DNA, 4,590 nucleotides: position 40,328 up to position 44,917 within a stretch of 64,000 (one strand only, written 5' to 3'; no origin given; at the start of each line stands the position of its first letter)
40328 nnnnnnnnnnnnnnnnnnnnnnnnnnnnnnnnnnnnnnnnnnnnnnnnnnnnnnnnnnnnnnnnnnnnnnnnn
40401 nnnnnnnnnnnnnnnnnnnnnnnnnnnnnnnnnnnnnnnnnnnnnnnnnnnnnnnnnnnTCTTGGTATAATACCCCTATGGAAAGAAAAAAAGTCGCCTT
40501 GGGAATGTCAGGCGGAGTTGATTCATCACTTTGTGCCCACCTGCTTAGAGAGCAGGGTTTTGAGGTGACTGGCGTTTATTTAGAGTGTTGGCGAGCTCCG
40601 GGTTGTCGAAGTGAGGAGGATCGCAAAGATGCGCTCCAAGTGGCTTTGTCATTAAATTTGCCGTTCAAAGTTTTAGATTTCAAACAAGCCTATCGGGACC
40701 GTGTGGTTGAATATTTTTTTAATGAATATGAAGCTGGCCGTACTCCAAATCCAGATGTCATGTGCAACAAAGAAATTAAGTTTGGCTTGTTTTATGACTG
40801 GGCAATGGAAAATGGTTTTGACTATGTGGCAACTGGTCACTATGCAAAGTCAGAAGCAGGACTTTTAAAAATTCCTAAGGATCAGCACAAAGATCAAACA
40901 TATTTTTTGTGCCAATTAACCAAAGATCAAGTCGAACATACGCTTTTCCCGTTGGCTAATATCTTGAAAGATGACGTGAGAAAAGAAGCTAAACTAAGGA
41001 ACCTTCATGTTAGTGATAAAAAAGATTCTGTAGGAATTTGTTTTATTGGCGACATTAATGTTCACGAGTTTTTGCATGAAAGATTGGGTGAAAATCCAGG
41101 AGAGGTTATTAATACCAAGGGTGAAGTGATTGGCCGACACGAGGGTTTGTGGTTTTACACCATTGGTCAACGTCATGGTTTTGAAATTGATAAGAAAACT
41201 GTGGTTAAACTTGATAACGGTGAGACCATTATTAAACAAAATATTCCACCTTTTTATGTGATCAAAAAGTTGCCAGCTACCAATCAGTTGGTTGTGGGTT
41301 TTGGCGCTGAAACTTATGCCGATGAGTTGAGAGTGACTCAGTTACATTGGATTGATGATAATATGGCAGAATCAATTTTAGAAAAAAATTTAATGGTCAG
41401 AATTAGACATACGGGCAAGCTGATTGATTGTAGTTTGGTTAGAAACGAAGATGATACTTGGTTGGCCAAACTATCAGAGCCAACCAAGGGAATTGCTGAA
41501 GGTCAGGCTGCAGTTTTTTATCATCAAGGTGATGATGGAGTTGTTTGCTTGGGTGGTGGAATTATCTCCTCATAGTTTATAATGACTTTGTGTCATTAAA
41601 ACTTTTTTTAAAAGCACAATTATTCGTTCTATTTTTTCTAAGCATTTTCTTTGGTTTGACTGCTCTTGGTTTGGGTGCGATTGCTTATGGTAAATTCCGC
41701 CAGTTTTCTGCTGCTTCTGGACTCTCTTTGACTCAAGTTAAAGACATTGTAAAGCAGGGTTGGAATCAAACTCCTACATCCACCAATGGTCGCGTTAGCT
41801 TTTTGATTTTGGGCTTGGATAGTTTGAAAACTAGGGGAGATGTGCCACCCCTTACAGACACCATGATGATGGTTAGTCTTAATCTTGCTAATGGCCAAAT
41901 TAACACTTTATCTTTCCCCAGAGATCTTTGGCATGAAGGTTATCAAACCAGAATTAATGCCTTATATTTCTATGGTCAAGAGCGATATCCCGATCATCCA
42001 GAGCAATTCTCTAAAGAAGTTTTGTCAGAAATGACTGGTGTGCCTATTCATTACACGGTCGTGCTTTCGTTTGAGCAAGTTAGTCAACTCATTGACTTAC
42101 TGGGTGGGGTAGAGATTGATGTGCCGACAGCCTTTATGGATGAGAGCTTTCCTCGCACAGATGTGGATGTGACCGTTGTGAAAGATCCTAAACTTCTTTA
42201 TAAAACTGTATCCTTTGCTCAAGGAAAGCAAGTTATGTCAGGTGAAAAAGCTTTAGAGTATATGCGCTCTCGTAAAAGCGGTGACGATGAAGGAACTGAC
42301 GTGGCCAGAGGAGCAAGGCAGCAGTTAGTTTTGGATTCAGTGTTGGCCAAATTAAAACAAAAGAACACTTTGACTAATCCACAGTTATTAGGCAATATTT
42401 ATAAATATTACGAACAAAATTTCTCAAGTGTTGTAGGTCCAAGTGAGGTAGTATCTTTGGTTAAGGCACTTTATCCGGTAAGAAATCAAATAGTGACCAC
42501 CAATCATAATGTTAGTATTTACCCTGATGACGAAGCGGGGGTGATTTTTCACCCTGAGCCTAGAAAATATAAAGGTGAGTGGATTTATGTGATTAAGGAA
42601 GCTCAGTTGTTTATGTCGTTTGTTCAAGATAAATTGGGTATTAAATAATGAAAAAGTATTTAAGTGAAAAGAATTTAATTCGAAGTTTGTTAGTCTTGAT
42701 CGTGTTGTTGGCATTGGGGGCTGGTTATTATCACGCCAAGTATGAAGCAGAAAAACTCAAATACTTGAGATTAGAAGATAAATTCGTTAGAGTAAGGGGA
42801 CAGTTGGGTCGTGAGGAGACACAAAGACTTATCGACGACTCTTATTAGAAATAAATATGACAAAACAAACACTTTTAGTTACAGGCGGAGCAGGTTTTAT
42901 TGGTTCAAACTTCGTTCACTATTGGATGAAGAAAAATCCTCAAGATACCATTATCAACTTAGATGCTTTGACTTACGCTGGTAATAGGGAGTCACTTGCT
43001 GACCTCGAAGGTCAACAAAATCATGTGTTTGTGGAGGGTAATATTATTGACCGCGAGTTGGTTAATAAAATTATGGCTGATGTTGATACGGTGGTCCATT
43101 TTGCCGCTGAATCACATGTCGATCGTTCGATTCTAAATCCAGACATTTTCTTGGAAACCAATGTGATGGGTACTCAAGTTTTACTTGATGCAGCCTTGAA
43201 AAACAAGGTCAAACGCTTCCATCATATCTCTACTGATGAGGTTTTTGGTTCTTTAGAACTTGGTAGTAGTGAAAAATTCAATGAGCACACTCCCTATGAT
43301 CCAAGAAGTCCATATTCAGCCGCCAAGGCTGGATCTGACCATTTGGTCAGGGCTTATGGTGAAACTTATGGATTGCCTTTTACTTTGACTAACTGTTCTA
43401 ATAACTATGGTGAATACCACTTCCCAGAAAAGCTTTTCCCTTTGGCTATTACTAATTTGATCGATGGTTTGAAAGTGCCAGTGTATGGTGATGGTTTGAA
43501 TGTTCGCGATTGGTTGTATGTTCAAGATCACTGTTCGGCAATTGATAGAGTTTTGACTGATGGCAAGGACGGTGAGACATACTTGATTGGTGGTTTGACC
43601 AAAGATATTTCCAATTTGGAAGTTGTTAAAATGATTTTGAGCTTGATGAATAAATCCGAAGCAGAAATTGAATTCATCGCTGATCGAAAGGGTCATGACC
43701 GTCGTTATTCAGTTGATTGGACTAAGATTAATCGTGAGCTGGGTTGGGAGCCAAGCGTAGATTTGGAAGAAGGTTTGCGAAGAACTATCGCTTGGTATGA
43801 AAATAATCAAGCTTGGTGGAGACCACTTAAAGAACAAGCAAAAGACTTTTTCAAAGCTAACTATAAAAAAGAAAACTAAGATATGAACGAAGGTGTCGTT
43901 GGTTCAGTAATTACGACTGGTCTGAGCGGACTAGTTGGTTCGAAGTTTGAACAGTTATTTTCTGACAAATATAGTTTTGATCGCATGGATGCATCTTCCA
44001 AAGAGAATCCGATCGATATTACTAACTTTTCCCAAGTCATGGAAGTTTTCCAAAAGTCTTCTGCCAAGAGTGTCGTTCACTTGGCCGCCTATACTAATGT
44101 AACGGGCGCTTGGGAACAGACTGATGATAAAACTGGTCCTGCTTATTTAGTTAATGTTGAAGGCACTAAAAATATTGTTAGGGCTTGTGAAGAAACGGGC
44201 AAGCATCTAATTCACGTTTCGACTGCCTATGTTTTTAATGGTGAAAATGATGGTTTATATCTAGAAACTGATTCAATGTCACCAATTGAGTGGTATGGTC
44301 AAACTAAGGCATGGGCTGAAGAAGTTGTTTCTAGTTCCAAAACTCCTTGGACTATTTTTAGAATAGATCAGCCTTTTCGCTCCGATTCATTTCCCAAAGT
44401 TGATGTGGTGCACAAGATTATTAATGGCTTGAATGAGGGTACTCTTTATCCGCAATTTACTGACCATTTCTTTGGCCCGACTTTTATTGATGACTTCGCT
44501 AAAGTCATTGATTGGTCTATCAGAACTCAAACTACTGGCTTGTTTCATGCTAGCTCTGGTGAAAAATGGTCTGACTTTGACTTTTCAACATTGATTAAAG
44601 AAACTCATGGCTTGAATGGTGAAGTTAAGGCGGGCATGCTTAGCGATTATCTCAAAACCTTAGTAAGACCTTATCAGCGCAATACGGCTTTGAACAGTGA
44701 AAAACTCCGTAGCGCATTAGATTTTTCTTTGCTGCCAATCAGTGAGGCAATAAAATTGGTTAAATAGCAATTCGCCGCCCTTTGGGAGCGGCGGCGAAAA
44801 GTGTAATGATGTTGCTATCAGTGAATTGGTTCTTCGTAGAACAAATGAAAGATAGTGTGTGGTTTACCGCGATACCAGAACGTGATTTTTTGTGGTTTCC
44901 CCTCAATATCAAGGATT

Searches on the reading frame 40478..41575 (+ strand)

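Call 37: search_protein_families(library=pfam, proteins=[window:40478-41575:+], max_evalue=0.00001)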
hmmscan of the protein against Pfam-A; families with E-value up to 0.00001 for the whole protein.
window:40478-41575:+ (365 aa): 4 families
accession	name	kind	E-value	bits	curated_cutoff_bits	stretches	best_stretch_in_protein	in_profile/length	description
PF03054.22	tRNA_Me_trans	-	2.4e-69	233.5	20.6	1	4-191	1-201/202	tRNA methyl transferase HUP domain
PF20259.3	tRNA_Me_trans_M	-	1.1e-18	67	27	1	197-274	2-65/66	tRNA methyl transferase PRC-barrel domain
PF20258.4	tRNA_Me_trans_C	-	8.7e-17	61.7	20.6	1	282-363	2-77/77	Aminomethyltransferase beta-barrel domain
PF02540.23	NAD_synthase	-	2.5e-06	27.3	21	1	4-74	19-87/242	NAD synthase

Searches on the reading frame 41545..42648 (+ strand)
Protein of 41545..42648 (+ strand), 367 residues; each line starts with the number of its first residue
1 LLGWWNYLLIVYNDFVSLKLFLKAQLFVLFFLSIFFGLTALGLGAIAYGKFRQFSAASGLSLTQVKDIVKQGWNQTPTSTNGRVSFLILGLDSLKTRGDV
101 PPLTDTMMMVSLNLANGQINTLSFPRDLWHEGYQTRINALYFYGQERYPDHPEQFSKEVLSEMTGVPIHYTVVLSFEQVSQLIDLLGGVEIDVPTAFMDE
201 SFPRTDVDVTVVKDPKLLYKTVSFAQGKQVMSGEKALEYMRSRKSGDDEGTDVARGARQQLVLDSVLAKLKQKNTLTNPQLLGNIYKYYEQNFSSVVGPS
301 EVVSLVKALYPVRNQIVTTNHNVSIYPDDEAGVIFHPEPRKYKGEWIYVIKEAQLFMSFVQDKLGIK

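Call 37: search_protein_families(library=pfam, proteins=[window:41545-42648:+], max_evalue=0.00001)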
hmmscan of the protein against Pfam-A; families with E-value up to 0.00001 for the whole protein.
window:41545-42648:+ (367 aa): 1 family
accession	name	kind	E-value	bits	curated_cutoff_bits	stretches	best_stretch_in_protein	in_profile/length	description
PF03816.19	LytR_cpsA_psr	-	7e-29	101.4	24.6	1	104-271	2-149/150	LytR_cpsA_psr family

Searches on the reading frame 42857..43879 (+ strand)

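Call 37: search_protein_families(library=pfam, proteins=[window:42857-43879:+], max_evalue=0.00001)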
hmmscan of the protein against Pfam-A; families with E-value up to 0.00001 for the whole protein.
window:42857-43879:+ (340 aa): 8 families
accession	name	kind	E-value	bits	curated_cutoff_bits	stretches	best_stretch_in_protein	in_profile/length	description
PF16363.11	GDP_Man_Dehyd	-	4.8e-82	276.5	27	1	7-310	1-332/332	GDP-mannose 4,6 dehydratase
PF01370.27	Epimerase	-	6.9e-66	222.5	20.9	1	7-245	2-240/240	NAD dependent epimerase/dehydratase family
PF01073.25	3Beta_HSD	-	4.7e-21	75.5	22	1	7-224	1-220/280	3-beta hydroxysteroid dehydrogenase/isomerase family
PF02719.21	Polysacc_synt_2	-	7.2e-19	68.5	20.2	1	6-131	1-133/293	Polysaccharide biosynthesis protein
PF07993.18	NAD_binding_4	-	7.6e-15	55.2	20.1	1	8-182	1-206/258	Male sterility protein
PF04321.23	RmlD_sub_bind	-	3e-11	43.4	27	1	5-170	2-142/287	RmlD substrate binding domain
PF13460.12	NAD_binding_10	-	2e-07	31.5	27.2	1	10-170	1-137/184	NAD(P)H-binding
PF05368.20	NmrA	-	7e-06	26.3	27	0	2-259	1-229/298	NmrA-like family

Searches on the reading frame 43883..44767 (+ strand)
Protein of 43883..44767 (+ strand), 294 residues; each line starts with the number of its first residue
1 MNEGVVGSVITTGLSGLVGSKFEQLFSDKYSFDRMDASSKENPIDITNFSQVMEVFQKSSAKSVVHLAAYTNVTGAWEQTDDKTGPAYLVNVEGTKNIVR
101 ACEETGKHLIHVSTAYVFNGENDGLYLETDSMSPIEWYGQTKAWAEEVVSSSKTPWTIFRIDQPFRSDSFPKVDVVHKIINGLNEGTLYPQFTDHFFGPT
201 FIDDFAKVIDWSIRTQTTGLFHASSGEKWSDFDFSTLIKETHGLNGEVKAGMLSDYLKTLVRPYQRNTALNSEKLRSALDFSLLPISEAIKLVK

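Call 38: search_protein_families(library=pfam, proteins=[window:43883-44767:+], max_evalue=0.00001)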
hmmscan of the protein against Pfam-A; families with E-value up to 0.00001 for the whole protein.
window:43883-44767:+ (294 aa): 6 families
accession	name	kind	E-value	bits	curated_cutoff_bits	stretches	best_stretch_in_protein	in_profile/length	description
PF04321.23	RmlD_sub_bind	-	2.5e-42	145.4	27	1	9-291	3-279/287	RmlD substrate binding domain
PF01370.27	Epimerase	-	9.8e-14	51.8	20.9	1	11-151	3-155/240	NAD dependent epimerase/dehydratase family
PF16363.11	GDP_Man_Dehyd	-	4.2e-12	46.6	27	1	43-161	58-176/332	GDP-mannose 4,6 dehydratase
PF01073.25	3Beta_HSD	-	1.4e-10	41.1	22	1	44-152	52-160/280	3-beta hydroxysteroid dehydrogenase/isomerase family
PF07993.18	NAD_binding_4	-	2.9e-10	40.2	20.1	1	61-162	89-205/258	Male sterility protein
PF02719.21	Polysacc_synt_2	-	3.3e-06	26.9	20.2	0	41-150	58-150/293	Polysaccharide biosynthesis protein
